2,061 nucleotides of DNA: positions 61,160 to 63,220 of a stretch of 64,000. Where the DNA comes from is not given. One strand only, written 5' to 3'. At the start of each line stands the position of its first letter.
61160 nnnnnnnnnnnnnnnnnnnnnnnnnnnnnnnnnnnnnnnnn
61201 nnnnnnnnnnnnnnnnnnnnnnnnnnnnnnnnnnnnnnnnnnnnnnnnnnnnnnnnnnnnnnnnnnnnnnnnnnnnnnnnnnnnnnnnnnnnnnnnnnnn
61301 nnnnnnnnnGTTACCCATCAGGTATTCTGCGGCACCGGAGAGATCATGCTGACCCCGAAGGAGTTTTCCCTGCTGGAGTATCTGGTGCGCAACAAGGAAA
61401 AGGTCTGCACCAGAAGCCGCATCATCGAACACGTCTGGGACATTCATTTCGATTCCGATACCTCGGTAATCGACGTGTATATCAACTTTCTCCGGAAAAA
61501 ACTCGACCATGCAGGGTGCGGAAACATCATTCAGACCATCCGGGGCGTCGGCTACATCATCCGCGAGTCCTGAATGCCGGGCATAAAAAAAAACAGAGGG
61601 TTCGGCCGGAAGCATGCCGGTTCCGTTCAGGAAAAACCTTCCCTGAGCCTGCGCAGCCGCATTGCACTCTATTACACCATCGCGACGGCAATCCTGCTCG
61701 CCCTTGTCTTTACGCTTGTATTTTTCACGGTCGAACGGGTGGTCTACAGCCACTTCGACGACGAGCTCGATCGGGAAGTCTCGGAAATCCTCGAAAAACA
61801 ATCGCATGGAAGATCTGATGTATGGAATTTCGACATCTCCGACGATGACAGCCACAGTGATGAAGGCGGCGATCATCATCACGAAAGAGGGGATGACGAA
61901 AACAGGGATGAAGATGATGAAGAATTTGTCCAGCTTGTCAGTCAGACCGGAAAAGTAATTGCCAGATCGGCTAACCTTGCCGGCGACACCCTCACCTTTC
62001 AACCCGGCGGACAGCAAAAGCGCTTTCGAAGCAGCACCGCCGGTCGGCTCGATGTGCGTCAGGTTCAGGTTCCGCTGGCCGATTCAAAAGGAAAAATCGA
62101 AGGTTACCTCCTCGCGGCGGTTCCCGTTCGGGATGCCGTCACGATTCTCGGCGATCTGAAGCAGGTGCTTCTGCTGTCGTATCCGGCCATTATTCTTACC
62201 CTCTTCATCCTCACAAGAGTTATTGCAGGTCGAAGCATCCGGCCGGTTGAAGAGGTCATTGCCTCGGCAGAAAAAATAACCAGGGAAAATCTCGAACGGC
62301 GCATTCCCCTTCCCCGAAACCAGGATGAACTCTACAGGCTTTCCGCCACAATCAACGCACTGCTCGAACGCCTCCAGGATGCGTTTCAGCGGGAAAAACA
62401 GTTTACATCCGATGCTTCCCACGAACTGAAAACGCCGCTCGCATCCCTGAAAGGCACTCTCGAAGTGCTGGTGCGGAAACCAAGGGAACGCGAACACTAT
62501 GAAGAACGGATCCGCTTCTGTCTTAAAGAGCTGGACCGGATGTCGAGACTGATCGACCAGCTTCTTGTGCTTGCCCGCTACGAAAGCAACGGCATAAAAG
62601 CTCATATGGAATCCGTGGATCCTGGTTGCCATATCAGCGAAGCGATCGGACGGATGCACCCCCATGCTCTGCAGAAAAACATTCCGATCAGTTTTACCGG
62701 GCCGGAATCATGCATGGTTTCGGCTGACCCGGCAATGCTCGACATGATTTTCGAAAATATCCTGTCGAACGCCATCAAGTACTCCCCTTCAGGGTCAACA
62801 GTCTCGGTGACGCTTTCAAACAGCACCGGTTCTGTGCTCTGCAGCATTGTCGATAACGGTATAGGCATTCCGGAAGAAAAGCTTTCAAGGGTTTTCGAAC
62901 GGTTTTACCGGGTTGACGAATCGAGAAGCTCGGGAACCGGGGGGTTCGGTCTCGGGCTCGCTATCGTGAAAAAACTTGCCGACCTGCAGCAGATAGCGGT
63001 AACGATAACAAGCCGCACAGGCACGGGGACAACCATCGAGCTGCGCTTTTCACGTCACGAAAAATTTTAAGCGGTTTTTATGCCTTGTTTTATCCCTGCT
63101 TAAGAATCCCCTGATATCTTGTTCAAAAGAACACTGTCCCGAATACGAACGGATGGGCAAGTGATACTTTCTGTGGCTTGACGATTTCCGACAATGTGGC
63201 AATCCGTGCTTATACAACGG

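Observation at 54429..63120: Three-site mini-regulon of TTAA(G) repeats at 11-bp pitch for the OmpR-family regulator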

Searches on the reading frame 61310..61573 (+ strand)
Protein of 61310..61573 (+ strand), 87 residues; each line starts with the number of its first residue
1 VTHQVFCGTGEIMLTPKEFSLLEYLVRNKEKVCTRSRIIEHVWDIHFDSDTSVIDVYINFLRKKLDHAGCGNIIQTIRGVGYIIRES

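Call 48: search_solved_structures(query=window:61310-61573:+, max_evalue=0.00001, show_alignments=5)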
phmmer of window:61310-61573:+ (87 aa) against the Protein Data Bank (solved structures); distinct sequences matched with E-value up to 0.00001: 50.
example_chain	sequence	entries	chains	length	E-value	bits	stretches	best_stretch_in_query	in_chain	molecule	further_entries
3rjp_A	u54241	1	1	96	1.8e-18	69.6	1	5-86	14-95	CovR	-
2pmu_A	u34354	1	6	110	3.2e-18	68.9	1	2-86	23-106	response regulator PHOP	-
2rv8_A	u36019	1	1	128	5e-18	68.3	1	2-86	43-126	DNA-binding response regulator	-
9ji3_J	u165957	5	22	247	1.7e-17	66.6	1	2-86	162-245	DNA-binding response regulator | Possible two component system response transcriptional positive regulator PhoP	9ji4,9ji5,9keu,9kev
3r0j_A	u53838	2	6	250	1.7e-17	66.6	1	2-86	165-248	POSSIBLE TWO COMPONENT SYSTEM RESPONSE TRANSCRIPTIONAL POSITIVE REGULATOR PHOP | Response regulator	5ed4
9ket_J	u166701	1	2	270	2e-17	66.3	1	2-86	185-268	Possible two component system response transcriptional positive regulator PhoP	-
6iju_A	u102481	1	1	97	3.3e-17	65.6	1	7-85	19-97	DNA-binding response regulator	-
6kyx_A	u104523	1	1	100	3.6e-17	65.5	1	7-85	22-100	DNA-binding response regulator ArlR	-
6is4_A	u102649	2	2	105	4.1e-17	65.3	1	7-85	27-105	Response regulator ArlR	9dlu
1kgs_A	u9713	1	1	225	1.3e-16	63.8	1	2-86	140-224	DNA BINDING RESPONSE REGULATOR D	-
5u8k_A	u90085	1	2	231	1.6e-16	63.4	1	3-86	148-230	Response regulator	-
5u8m_A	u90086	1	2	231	1.7e-16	63.4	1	3-86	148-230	Response regulator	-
5vfa_A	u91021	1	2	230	1.8e-16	63.3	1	3-86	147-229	Response regulator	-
1ys6_A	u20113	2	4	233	2.3e-16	63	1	11-85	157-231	Transcriptional regulatory protein prrA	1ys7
2jzy_A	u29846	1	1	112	4e-15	59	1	10-84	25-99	Transcriptional regulatory protein PcoR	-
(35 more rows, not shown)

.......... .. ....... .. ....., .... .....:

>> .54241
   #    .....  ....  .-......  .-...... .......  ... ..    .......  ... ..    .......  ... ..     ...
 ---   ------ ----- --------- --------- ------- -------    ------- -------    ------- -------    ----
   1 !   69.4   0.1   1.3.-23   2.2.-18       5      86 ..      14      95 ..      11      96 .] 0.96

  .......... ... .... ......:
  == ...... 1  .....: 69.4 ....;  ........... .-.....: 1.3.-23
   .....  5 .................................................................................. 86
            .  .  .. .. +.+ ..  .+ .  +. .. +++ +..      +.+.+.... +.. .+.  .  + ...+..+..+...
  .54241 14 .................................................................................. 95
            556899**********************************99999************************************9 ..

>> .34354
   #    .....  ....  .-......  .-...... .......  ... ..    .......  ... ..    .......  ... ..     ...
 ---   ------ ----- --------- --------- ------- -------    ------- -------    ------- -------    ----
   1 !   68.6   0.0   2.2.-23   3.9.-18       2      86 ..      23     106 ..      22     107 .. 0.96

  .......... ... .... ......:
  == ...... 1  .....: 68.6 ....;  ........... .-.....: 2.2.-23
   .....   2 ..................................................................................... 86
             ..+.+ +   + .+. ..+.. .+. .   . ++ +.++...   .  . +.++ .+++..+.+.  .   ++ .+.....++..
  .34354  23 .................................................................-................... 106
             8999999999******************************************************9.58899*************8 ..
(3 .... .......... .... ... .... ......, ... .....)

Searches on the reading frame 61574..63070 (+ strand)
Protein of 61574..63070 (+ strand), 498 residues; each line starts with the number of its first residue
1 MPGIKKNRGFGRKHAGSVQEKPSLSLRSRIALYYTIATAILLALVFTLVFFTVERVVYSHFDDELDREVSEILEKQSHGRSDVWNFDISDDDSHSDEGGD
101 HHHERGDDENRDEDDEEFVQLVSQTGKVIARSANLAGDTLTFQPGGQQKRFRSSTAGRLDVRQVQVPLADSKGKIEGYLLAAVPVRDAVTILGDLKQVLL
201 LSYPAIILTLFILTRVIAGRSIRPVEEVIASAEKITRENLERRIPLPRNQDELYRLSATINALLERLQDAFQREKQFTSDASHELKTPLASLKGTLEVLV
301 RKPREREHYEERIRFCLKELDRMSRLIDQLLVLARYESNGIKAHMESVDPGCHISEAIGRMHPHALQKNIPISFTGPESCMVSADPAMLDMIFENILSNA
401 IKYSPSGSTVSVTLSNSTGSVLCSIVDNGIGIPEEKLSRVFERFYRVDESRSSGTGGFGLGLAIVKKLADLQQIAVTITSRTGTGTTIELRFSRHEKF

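Call 9: search_protein_families(library=pfam, proteins=[window:61574-63070:+], max_evalue=0.01)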
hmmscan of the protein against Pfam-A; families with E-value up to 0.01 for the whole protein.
window:61574-63070:+ (498 aa): 5 families
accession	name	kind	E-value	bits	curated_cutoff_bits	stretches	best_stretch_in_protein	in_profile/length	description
PF02518.31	HATPase_c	-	1.6e-27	96.6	26.4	1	385-493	2-108/111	Histidine kinase-, DNA gyrase B-, and HSP90-like ATPase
PF00512.31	HisKA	-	3.7e-15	56.2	26.9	1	275-338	3-65/66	His Kinase A (phospho-acceptor) domain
PF00672.30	HAMP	-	5e-10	40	25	1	216-269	1-53/53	HAMP domain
PF13589.12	HATPase_c_3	-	8.4e-05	23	25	1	407-477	19-94/137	Histidine kinase-, DNA gyrase B-, and HSP90-like ATPase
PF13581.12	HATPase_c_2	-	0.0004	20.8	27.4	1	396-491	39-126/127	Histidine kinase-like ATPase domain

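Call 11: find_related_loci(query=window:61574-63070:+, collection=genome_contigs, flank=10000)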
Query window:61574-63070:+ (498 aa) in genome_contigs; peptide patterns used: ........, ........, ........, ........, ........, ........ (x = any residue, [..] = any of these).
600 stretches matched a pattern (row limit reached: there are more); 562 encode a relative of the query (tblastn E <= 1e-3); the best 80 are kept; 80 distinct loci.
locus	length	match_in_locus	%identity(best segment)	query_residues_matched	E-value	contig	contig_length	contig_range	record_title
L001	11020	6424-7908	77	1-492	0e+0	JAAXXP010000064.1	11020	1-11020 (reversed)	MAG: Chlorobiaceae bacterium isolate W9_Combined_metabat2_117 W9_Combined_metabat2_117_NODE_3365, whole genome shotgun s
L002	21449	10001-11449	55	22-490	6e-163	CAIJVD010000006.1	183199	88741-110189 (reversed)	MAG: uncultured Chlorobiaceae bacterium isolate LJ-3-4m_bin-0616 genome assembly, contig: bin-0616:06/37, whole genome s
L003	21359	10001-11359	28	25-488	8e-58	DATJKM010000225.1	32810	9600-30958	MAG TPA_asm: Candidatus Udaeobacter sp. isolate SMAG_U15593 k141_898695, whole genome shotgun sequence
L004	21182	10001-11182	32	102-490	1e-55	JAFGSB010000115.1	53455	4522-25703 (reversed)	MAG: candidate division KSB1 bacterium isolate Zod_Metabat.863 k87_9039579, whole genome shotgun sequence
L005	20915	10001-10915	34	191-495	1e-55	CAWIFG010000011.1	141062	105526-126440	MAG: uncultured Acidobacteriaceae bacterium isolate MFD09603.bin.2.24 genome assembly, contig: contig_8085, whole genome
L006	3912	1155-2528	31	25-494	2e-55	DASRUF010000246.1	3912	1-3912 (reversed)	MAG TPA_asm: Bacteroidota bacterium isolate SMAG_U7915 k141_2845597, whole genome shotgun sequence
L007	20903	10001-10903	36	195-497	1e-52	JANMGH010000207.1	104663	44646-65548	MAG: Pirellula sp. isolate OTE_70b_concoct_20_sub OTE_70b_k141_1015699, whole genome shotgun sequence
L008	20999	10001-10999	31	166-496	3e-52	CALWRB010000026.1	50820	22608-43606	MAG: uncultured Lachnospiraceae bacterium isolate E03__bin254 genome assembly, contig: E03__k127_4753907, whole genome s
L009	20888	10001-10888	33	196-492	1e-43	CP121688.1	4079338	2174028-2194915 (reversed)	Clostridiaceae bacterium 35-E11 chromosome, complete genome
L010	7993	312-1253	32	177-490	2e-42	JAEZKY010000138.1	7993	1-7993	MAG: Bacillota bacterium isolate OH_CDB_53 k127_76477, whole genome shotgun sequence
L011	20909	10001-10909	34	189-490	4e-41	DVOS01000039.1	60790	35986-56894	MAG TPA_asm: Candidatus Merdiplasma excrementigallinarum isolate ChiBcec6-7307 ChiBcec6__C122721_L60790_SRR6323103, whol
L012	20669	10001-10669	38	275-496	7e-41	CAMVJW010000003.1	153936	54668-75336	MAG TPA_asm: uncultured Clostridia bacterium isolate SRR8387714_bin.105_metaWRAP_v1.3_MAG genome assembly, contig: ERZ14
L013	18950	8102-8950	34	200-492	1e-40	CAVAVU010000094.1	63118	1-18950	bacterium isolate H07600-L1_cleanbin_000043 genome assembly, contig: Spades_H07600-L1_contig_200, whole genome shotgun s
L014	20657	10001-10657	37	274-491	4e-40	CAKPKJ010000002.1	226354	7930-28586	MAG: uncultured Clostridia bacterium isolate REFINED_METABAT215_TOP10_CONTIGS_1500_ASSEMBLY_K77_MERGED__Hadza_MoBio_hadz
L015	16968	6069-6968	30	189-492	1e-39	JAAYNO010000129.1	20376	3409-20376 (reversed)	MAG: Clostridiaceae bacterium isolate AS21ysBPME_216 98833_AS21, whole genome shotgun sequence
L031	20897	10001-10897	30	188-480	6e-38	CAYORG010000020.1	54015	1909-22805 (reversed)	MAG TPA_asm: uncultured Bacteroidales bacterium isolate binchicken_co89_594 genome assembly, contig: NODE_715_length_540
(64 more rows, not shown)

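Call 17: search_protein_families(library=pfam, proteins=[L001:7957-9546:+, L002:8133-9011:-, L002:7113-8075:-, L002:12199-13182:+, L002:13146-13637:+, L002:11616-12194:+, L002:13310-15796:-, L001:9675-10253:+], max_evalue=0.001)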
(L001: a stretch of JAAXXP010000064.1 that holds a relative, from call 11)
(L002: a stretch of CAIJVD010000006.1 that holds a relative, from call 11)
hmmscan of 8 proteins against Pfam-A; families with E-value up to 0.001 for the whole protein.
L001:7957-9546:+ (529 aa): 1 family
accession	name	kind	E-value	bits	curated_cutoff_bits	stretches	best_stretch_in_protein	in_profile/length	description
PF20604.3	DUF6798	-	5.1e-14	52.2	26.9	1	387-446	3-59/61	Domain of unknown function (DUF6798)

L002:8133-9011:- (292 aa): 1 family
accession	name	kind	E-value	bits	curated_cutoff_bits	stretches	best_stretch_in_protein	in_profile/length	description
PF03976.20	PPK2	-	6.3e-62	209.6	22.3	1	29-264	2-224/229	Polyphosphate kinase 2 (PPK2)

L002:7113-8075:- (320 aa): 1 family
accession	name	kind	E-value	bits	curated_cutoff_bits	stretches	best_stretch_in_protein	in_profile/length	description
PF03706.18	LPG_synthase_TM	-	3.9e-22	79.5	33.4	1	10-307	2-302/302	Lysylphosphatidylglycerol synthase TM region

L002:12199-13182:+ (327 aa): 5 families
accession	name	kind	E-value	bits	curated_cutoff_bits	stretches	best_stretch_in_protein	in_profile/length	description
PF02085.21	Cytochrom_CIII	-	3.3e-16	59.9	22.9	3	33-107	23-91/101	Class III cytochrome C family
PF14522.11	Cytochrome_C7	-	1.2e-15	57.5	24.8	1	236-293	8-67/67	Cytochrome c7 and related cytochrome c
PF14537.11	Cytochrom_c3_2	-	1.6e-12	48.1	25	1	35-104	2-70/79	Cytochrome c3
PF09699.15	Paired_CXXCH_1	-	2.4e-09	37.1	20.6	1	86-133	1-39/41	Doubled CXXCH motif (Paired_CXXCH_1)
PF22113.1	Mtrc-MtrF_II-IV_dom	-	4.6e-08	33.2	30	0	55-228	7-165/176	Outer membrane cytochrome MtrC/MtrF-like, domains II/IV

L002:13146-13637:+ (163 aa): 0 families

L002:11616-12194:+ (192 aa): 0 families

L002:13310-15796:- (828 aa): 2 families
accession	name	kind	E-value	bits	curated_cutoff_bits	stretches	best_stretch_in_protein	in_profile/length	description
PF03030.21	H_PPase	-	4e-181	604.4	29.7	1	65-786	2-644/645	Inorganic H+ pyrophosphatase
PF01744.25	GLTT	-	0.00077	19.6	21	0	461-473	16-28/28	GLTT repeat (6 copies)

L001:9675-10253:+ (192 aa): 0 families

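Call 19: search_protein_families(library=ncbifam, proteins=[window:61574-63070:+], max_evalue=0.001)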
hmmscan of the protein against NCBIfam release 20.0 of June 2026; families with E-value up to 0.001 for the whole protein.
window:61574-63070:+ (498 aa): 83 families (the best 25 are shown)
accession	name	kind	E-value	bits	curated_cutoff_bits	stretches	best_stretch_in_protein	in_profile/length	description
TIGR01386.1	cztS_silS_copS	subfamily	1.4e-74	251.7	292.55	1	26-492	4-456/457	heavy metal sensor histidine kinase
NF046044.1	PnpS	equivalog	4.3e-64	216.9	400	1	274-492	170-389/390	two-component system histidine kinase PnpS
NF033092.0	HK_WalK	equivalog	5.4e-61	206.9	725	2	273-490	371-590/594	cell wall metabolism sensor histidine kinase WalK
TIGR02966.1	phoR_proteo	equivalog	1e-57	195.7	334.2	1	272-492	112-333/333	phosphate regulon sensor histidine kinase PhoR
NF041735.1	hist_kin_RppB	equivalog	3.3e-54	184.3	400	1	269-491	211-436/438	two-component system sensor histidine kinase RppB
NF007345.0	PRK09835.1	subfamily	1.4e-52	178.8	423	1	171-482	159-469/482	Cu(+)/Ag(+) sensor histidine kinase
NF052314.1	T9SS_HK_PorY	subfamily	2.8e-52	178.2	350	1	191-479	128-406/418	PorY family sensor histidine kinase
NF040691.1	MtrAB_MtrB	equivalog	6.6e-49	167.3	450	1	173-494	166-492/507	MtrAB system histidine kinase MtrB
NF012163.2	BaeS_SmeS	equivalog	2.6e-48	165.1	500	1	195-471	162-435/457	sensor histidine kinase efflux regulator BaeS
NF045903.1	CuHisKinLciSLeg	equivalog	9.8e-48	163.4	700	1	208-491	73-355/357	copper-responsive two-component system sensor histidine kinase LciS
NF008312.0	PRK11100.1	equivalog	4.2e-47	161.1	356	1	164-495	150-475/477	two-component system sensor histidine kinase CreC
NF007664.1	PRK10337.1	equivalog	9.7e-46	156.3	475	1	209-490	166-440/442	quorum sensing histidine kinase QseC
NF008025.0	PRK10755.1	equivalog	2.7e-45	154.6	314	1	205-495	76-357/362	two-component system sensor histidine kinase PmrB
NF047874.1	MASE3_PAS_HK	subfamily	1.1e-41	143.4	560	1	261-493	385-624/655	MASE3 domain-containing sensor histidine kinase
NF033091.0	HK_VanS_ACDEFG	equivalog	1.7e-40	139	400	1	205-482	2-283/293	vancomycin resistance histidine kinase VanS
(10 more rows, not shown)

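Call 76: search_protein_families(library=pfam, proteins=[L031:10998-11471:+, L031:6086-8050:+, L031:8098-8664:+, L031:4540-5505:-, L031:2785-3624:-, L031:11809-13275:-], max_evalue=0.001)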
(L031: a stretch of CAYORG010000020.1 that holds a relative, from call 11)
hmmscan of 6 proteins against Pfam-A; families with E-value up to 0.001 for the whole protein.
L031:10998-11471:+ (157 aa): 1 family
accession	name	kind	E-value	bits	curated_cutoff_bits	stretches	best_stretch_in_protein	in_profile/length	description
PF11396.14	PepSY_like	-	2.3e-08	34.6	28.3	1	73-140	7-72/83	Putative beta-lactamase-inhibitor-like, PepSY-like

L031:6086-8050:+ (654 aa): 7 families
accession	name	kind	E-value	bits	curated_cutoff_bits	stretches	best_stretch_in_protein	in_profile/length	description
PF07478.18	Dala_Dala_lig_C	-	3.7e-24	85.8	24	1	440-630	32-204/204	D-ala D-ala ligase C-terminus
PF13649.12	Methyltransf_25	-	1.3e-19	71.2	27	1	77-174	1-97/97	Methyltransferase domain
PF08241.18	Methyltransf_11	-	3.2e-18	66.6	21.2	1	78-177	1-94/95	Methyltransferase domain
PF13847.12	Methyltransf_31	-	1.4e-16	60.9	27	1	72-191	2-114/145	Methyltransferase domain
PF13489.12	Methyltransf_23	-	1.1e-11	45.2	27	1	72-258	21-162/164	Methyltransferase domain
PF01209.24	Ubie_methyltran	-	1.2e-11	44.9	20.1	1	72-177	46-150/233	ubiE/COQ5 methyltransferase family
PF08242.18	Methyltransf_12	-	4.5e-08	34.1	30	1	78-176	1-98/98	Methyltransferase domain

L031:8098-8664:+ (188 aa): 1 family
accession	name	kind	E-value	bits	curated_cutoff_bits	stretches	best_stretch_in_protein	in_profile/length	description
PF03692.20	CxxCxxCC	-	3.4e-07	31.3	23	1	32-116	2-78/85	Putative zinc- or iron-chelating domain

L031:4540-5505:- (321 aa): 2 families
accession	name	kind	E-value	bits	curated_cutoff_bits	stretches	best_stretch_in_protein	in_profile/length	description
PF24827.1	AstE_AspA_cat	-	2.7e-26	92.8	25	1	40-223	2-191/192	Succinylglutamate desuccinylase/Aspartoacylase catalytic domain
PF17033.10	Peptidase_M99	-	0.00054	19.9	27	1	38-158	34-148/267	Carboxypeptidase controlling helical cell shape catalytic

L031:2785-3624:- (279 aa): 2 families
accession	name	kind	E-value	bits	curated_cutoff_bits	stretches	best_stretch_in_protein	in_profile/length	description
PF21294.4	Polysacc_lyase_14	-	4e-36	125.2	27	1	65-261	3-215/215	Polysaccharide lyase 14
PF14099.13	Polysacc_lyase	-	6.6e-06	26.6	29.9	1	96-237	62-189/210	Polysaccharide lyase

L031:11809-13275:- (488 aa): 1 family
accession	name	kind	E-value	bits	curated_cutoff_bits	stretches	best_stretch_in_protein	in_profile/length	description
PF02386.22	TrkH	-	1.2e-63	215.8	27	1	45-483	4-497/502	Cation transport protein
